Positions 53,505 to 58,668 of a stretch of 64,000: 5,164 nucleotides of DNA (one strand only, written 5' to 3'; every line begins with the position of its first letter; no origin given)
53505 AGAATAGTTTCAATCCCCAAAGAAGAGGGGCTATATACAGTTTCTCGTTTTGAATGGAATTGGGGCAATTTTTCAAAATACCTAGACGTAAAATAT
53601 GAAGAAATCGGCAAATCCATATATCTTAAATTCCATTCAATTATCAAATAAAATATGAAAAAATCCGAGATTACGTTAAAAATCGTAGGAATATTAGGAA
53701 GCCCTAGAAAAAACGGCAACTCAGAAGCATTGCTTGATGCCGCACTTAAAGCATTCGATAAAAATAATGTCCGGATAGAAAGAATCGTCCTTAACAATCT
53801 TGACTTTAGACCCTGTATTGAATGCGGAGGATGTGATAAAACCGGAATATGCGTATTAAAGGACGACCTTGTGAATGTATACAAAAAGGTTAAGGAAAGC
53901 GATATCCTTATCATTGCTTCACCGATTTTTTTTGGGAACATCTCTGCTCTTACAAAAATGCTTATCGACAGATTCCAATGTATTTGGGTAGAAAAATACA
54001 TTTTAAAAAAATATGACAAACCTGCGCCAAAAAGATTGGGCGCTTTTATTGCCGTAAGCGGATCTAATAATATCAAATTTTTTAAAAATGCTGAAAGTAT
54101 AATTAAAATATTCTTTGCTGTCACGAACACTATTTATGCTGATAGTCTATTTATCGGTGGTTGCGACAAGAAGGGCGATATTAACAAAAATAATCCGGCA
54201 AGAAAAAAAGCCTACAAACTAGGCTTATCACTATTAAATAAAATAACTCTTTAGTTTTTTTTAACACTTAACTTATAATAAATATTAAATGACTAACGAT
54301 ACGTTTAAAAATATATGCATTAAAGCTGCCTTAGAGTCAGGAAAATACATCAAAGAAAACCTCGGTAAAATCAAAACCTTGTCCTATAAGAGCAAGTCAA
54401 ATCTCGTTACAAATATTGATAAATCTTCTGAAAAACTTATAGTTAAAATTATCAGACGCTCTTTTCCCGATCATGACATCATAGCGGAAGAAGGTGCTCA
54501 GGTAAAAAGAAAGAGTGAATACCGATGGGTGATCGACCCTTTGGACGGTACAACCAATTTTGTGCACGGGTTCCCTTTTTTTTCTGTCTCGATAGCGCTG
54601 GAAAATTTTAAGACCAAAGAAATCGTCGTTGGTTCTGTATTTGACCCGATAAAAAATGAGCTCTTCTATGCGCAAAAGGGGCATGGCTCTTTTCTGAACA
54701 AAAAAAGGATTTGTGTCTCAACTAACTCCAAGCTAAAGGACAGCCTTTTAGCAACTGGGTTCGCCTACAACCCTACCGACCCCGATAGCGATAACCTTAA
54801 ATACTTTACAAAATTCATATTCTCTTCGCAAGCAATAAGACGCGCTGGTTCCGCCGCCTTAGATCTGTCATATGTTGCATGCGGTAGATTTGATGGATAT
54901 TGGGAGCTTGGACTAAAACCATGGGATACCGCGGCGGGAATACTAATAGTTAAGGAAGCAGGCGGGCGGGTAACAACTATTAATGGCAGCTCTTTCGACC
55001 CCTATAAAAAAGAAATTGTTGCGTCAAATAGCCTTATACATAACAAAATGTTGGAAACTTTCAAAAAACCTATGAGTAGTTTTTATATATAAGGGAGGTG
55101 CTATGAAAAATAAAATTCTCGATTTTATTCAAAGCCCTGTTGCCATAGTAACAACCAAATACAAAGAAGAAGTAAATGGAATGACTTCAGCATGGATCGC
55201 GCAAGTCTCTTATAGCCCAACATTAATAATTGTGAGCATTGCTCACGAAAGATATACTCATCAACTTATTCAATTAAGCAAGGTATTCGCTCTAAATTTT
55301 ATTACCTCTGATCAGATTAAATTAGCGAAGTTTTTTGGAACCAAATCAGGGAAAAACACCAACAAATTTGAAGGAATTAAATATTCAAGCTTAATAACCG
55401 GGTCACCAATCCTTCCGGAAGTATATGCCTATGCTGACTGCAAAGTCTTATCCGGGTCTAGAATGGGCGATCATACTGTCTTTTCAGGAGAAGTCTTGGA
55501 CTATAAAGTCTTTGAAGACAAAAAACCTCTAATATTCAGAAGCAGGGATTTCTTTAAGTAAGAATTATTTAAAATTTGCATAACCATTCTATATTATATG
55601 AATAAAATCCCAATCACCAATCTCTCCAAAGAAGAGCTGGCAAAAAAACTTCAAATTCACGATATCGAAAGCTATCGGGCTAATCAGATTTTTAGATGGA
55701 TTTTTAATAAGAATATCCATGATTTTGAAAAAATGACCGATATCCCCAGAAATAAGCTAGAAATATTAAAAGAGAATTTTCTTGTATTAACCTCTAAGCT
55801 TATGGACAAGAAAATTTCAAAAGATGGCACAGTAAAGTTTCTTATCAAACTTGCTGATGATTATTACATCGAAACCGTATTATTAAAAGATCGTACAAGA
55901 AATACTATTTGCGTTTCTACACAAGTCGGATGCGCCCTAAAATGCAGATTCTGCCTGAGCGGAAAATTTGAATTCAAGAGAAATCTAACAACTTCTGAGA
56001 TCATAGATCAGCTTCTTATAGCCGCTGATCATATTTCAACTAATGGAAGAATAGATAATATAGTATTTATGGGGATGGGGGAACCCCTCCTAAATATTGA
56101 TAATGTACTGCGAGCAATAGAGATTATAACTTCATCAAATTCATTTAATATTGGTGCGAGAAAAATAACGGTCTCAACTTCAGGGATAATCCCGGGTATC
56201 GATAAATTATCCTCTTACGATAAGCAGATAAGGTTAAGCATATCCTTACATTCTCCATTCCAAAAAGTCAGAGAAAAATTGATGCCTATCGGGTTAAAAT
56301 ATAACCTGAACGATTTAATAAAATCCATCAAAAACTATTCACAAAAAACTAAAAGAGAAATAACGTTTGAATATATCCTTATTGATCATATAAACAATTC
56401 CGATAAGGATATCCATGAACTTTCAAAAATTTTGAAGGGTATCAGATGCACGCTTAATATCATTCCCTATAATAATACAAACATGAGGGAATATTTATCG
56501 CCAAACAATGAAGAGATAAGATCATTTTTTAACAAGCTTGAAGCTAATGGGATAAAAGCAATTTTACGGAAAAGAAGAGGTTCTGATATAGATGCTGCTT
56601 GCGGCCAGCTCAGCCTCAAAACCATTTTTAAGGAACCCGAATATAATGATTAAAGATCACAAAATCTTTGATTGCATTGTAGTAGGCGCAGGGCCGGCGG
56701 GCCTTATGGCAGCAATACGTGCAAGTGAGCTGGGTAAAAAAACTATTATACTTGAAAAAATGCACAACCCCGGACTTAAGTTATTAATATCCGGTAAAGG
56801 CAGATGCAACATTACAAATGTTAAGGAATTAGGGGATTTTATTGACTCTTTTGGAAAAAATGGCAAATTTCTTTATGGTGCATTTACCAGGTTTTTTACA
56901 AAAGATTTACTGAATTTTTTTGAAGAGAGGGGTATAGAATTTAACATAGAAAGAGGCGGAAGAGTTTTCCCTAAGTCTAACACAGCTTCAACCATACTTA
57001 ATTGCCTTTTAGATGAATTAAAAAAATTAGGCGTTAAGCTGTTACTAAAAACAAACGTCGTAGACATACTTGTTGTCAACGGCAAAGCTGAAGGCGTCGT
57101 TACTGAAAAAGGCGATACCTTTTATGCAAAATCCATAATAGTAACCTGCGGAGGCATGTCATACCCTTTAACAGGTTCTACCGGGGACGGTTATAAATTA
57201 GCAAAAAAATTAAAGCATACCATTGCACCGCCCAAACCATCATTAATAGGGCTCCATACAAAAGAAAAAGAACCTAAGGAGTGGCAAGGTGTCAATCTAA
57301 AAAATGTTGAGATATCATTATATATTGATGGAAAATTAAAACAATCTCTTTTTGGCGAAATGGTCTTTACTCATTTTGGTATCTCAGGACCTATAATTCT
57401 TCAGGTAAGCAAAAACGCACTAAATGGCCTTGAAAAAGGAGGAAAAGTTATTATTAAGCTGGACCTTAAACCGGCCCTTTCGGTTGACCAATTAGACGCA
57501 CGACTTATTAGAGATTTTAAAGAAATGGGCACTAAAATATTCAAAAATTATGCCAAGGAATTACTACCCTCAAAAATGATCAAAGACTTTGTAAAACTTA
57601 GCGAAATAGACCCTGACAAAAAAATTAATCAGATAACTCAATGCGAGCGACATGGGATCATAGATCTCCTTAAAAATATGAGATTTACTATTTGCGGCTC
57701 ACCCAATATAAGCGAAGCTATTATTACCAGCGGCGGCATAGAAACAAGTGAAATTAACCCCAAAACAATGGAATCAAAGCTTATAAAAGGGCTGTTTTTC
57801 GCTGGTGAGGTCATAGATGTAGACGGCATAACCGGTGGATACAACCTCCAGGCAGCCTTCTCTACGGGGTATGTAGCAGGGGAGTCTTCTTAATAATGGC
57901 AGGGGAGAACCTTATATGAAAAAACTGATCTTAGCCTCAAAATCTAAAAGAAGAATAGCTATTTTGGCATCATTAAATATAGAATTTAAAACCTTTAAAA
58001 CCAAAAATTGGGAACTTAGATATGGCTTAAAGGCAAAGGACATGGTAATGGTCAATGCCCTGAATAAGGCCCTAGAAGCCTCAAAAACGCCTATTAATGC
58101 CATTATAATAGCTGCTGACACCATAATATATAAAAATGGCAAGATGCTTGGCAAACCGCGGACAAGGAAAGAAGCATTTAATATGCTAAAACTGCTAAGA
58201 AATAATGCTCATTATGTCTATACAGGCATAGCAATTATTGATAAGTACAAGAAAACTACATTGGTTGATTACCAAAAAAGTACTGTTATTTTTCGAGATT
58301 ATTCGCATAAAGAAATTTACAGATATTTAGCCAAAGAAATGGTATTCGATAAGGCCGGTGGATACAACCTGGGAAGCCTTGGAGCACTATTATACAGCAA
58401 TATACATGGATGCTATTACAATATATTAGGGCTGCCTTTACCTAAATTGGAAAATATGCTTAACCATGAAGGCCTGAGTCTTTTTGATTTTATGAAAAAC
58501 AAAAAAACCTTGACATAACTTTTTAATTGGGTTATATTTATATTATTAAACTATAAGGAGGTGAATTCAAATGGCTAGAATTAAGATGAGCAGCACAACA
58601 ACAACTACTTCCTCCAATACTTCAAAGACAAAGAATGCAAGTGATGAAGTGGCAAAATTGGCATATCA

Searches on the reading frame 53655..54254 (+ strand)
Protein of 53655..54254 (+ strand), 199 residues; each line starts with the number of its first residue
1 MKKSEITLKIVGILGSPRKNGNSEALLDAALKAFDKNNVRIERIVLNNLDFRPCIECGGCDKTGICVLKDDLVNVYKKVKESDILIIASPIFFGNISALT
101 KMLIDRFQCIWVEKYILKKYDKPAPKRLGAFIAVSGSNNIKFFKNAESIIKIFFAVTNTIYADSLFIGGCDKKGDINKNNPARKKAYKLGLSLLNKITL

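Call 19: search_protein_families(library=pfam, proteins=[window:53655-54254:+], max_evalue=0.0001)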
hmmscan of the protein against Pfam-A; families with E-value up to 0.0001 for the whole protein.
window:53655-54254:+ (199 aa): 2 families
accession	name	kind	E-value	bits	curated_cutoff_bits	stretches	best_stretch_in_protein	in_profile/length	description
PF03358.20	FMN_red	-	9e-23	81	24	1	9-138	2-118/152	NADPH-dependent FMN reductase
PF02525.22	Flavodoxin_2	-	6.8e-07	29.6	27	1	9-106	2-102/198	Flavodoxin-like fold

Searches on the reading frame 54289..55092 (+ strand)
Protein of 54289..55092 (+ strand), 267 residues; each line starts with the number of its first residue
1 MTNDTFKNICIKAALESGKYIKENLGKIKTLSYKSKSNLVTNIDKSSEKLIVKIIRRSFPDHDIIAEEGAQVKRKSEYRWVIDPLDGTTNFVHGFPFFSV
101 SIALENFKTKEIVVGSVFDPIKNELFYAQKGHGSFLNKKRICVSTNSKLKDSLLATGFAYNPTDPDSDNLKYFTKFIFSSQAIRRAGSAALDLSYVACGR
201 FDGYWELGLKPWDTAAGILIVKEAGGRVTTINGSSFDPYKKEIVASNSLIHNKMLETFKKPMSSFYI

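Call 18: search_protein_families(library=pfam, proteins=[window:54289-55092:+], max_evalue=0.0001)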
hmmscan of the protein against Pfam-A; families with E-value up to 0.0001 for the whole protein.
window:54289-55092:+ (267 aa): 1 family
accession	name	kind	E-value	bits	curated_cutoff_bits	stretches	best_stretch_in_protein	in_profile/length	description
PF00459.30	Inositol_P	-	9.4e-71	238.9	27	1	4-259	3-267/271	Inositol monophosphatase family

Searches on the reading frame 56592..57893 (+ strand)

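Call 19: search_protein_families(library=pfam, proteins=[window:56592-57893:+], max_evalue=0.0001)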
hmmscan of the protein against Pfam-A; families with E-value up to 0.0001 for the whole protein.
window:56592-57893:+ (433 aa): 11 families
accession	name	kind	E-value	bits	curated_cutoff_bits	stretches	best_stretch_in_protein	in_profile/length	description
PF03486.20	HI0933_like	-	9.6e-88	294.2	50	1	27-431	2-243/244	HI0933-like protein Rossmann domain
PF22780.1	HI0933_like_1st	-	2.2e-38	132.1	27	1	215-378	1-165/165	HI0933-like protein barrel and H2TH domain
PF00890.30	FAD_binding_2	-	6.1e-16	59.1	20.4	1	27-191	1-206/414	FAD binding domain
PF01134.28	GIDA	-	4e-14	52.9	22.1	1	27-188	1-150/391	Glucose inhibited division protein A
PF01266.30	DAO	-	4.6e-11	43.3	27.9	1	135-218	151-228/353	FAD dependent oxidoreductase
PF07992.20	Pyr_redox_2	-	1e-10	42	26.1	0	26-64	1-40/291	Pyridine nucleotide-disulphide oxidoreductase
PF12831.13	FAD_oxidored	-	5.6e-10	39.5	27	1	27-183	1-141/416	FAD dependent oxidoreductase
PF13738.12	Pyr_redox_3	-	4.3e-08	33.2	30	0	29-57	1-30/305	Pyridine nucleotide-disulphide oxidoreductase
PF00070.33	Pyr_redox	-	2.3e-06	28.5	22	0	29-60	3-34/82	Pyridine nucleotide-disulphide oxidoreductase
PF01946.23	Thi4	-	8e-06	25.7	26.2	0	19-75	11-68/235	Thi4 family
PF13450.12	NAD_binding_8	-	3.1e-05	24.6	21.9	1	30-62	1-33/68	NAD(P)-binding Rossmann-like domain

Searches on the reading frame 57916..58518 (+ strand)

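Call 19: search_protein_families(library=pfam, proteins=[window:57916-58518:+], max_evalue=0.0001)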
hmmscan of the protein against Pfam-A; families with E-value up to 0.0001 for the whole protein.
window:57916-58518:+ (200 aa): 1 family
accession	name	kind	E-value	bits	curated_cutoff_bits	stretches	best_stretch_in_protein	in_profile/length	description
PF02545.19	Maf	-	2.9e-45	154.7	27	1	3-184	1-186/187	Maf-like protein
